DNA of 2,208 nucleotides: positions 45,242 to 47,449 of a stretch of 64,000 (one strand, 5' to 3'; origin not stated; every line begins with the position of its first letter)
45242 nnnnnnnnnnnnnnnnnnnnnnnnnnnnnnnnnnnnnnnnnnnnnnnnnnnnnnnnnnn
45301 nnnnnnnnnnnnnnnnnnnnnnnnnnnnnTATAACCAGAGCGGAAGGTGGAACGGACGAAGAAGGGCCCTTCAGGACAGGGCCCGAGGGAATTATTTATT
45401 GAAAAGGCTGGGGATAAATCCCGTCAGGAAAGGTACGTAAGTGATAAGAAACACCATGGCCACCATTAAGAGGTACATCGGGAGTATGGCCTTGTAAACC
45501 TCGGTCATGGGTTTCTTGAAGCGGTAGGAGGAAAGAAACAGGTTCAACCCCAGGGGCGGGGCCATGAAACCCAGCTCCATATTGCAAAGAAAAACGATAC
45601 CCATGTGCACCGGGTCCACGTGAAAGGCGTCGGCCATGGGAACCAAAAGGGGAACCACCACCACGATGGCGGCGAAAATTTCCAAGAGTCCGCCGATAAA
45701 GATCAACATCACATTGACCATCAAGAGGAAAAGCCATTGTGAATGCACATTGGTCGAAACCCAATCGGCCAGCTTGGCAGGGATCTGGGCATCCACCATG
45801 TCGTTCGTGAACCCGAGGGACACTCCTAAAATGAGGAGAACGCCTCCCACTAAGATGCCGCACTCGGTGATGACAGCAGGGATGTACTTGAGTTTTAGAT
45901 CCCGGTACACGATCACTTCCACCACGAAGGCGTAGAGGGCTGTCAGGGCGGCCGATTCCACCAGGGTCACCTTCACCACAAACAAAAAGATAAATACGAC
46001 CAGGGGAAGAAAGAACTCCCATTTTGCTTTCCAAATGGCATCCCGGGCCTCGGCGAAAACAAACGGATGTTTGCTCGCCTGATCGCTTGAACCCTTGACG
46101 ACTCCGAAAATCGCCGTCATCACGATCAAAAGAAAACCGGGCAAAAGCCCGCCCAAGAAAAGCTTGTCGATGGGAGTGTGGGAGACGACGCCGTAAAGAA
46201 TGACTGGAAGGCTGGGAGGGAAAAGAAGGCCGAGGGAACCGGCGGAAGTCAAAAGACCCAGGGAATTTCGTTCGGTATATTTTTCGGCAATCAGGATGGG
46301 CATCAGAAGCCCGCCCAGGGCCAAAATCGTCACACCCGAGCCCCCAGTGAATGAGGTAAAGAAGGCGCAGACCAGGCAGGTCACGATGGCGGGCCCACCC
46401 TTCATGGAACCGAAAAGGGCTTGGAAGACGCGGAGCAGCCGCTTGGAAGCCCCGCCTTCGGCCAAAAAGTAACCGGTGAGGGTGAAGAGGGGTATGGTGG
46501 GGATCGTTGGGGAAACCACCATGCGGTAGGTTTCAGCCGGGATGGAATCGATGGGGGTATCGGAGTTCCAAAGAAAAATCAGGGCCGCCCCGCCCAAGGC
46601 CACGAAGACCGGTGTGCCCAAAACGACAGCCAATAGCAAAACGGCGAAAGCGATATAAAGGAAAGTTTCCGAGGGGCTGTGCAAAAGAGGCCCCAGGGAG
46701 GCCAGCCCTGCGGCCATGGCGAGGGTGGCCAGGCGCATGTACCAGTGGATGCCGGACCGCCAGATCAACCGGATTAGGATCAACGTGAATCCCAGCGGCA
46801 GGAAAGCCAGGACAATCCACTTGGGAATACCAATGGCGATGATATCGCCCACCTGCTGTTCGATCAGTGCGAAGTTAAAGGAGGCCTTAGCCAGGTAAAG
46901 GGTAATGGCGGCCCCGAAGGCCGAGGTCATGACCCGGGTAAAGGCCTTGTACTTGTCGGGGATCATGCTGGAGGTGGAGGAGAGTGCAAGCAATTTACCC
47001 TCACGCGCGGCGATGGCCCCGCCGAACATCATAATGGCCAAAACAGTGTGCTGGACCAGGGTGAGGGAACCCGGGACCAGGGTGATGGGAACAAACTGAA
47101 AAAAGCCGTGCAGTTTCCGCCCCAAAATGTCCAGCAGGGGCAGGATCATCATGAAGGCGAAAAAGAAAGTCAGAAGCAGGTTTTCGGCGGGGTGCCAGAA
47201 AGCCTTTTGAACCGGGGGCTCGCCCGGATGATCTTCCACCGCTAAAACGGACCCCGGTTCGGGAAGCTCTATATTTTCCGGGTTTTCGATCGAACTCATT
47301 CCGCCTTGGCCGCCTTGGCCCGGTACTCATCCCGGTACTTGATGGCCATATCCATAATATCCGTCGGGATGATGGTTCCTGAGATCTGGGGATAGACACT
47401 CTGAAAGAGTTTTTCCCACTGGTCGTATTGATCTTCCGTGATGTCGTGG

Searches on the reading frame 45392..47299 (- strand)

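Call 50: search_protein_families(library=pfam, proteins=[window:45392-47299:-], max_evalue=0.001)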
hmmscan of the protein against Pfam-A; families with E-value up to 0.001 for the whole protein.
window:45392-47299:- (635 aa): 2 families
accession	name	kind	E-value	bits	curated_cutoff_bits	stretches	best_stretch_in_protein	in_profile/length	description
PF06808.19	DctM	-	2.5e-75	254.3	23.8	1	218-623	1-411/413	Tripartite ATP-independent periplasmic transporter, DctM component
PF04290.18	DctQ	-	4.7e-09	36.7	28.3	1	50-179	1-123/132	Tripartite ATP-independent periplasmic transporters, DctQ component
